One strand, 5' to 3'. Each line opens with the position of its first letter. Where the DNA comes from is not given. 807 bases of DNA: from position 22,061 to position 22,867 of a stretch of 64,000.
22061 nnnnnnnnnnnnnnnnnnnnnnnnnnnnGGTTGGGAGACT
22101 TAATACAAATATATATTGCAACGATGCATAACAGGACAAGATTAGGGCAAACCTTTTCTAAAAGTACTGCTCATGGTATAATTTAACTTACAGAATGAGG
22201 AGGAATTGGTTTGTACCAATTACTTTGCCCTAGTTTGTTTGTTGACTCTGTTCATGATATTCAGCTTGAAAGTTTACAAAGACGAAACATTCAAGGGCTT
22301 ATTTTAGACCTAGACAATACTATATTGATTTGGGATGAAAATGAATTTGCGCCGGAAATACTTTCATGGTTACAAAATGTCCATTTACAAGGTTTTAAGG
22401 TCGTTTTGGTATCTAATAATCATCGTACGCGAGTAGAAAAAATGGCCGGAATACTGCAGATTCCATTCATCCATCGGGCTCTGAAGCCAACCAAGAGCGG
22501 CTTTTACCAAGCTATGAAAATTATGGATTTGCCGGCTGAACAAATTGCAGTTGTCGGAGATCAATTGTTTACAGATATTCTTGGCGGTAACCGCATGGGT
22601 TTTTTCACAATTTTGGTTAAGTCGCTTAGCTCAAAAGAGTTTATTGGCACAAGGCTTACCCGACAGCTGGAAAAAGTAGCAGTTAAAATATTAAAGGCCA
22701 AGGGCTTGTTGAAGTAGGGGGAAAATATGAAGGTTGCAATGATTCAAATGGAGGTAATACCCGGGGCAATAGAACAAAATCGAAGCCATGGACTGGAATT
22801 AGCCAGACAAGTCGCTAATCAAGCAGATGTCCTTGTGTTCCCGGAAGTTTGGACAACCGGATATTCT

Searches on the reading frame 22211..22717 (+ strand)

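Call 51: search_protein_families(library=pfam, proteins=[window:22211-22717:+], max_evalue=0.001)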
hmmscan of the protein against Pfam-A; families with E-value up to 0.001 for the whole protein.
window:22211-22717:+ (168 aa): 4 families
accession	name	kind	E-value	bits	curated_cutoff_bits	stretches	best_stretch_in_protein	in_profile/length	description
PF09419.16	PGP_phosphatase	-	5e-15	55.9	20.4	1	3-137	15-164/168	Mitochondrial PGP phosphatase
PF00702.32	Hydrolase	-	3.7e-10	41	26.4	1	29-130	85-191/191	haloacid dehalogenase-like hydrolase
PF13242.12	Hydrolase_like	-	8e-10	38.9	22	1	92-138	4-50/75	HAD-hyrolase-like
PF13419.12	HAD_2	-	7.3e-07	29.9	23.8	1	45-136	79-178/178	Haloacid dehalogenase-like hydrolase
